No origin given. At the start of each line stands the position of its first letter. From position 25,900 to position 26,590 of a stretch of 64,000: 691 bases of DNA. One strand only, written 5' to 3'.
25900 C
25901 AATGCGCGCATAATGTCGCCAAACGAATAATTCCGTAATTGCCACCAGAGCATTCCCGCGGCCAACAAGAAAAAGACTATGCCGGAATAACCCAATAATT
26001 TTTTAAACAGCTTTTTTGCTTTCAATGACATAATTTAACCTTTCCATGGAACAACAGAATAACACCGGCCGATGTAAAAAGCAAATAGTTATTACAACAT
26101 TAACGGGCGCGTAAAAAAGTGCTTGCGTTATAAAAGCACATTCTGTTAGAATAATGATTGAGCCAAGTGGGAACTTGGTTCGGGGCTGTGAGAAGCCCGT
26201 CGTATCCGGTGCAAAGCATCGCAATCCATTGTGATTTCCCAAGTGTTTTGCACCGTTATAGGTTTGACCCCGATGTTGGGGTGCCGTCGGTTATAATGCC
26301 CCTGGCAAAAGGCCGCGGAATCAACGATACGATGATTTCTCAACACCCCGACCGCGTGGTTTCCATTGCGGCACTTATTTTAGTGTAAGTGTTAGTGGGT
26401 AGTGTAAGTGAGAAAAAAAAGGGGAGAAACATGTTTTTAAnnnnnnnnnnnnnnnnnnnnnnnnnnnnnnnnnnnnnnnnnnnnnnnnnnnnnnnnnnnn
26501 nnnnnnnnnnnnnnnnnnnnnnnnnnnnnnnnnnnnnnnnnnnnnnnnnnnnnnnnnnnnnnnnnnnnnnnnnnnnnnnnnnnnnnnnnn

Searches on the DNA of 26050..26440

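Call 19: search_rna_families(source=window, start=26050, end=26440, threshold=evalue, max_evalue=10, show_alignments=2)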
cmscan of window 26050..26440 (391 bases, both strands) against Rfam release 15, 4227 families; matches with E-value up to 10: 3.
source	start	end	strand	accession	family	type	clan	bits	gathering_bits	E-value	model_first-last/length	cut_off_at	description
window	26206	26256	+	RF03765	mir-2059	Gene; miRNA;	-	16.8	90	1.5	1-68/68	no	mir-2059 microRNA precursor family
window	26200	26235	+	RF01333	CRISPR-DR20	Gene; CRISPR;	-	14.5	42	4.2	1-36/36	no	CRISPR RNA direct repeat element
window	26340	26372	+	RF01333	CRISPR-DR20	Gene; CRISPR;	-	13.4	42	8.5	1-36/36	no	CRISPR RNA direct repeat element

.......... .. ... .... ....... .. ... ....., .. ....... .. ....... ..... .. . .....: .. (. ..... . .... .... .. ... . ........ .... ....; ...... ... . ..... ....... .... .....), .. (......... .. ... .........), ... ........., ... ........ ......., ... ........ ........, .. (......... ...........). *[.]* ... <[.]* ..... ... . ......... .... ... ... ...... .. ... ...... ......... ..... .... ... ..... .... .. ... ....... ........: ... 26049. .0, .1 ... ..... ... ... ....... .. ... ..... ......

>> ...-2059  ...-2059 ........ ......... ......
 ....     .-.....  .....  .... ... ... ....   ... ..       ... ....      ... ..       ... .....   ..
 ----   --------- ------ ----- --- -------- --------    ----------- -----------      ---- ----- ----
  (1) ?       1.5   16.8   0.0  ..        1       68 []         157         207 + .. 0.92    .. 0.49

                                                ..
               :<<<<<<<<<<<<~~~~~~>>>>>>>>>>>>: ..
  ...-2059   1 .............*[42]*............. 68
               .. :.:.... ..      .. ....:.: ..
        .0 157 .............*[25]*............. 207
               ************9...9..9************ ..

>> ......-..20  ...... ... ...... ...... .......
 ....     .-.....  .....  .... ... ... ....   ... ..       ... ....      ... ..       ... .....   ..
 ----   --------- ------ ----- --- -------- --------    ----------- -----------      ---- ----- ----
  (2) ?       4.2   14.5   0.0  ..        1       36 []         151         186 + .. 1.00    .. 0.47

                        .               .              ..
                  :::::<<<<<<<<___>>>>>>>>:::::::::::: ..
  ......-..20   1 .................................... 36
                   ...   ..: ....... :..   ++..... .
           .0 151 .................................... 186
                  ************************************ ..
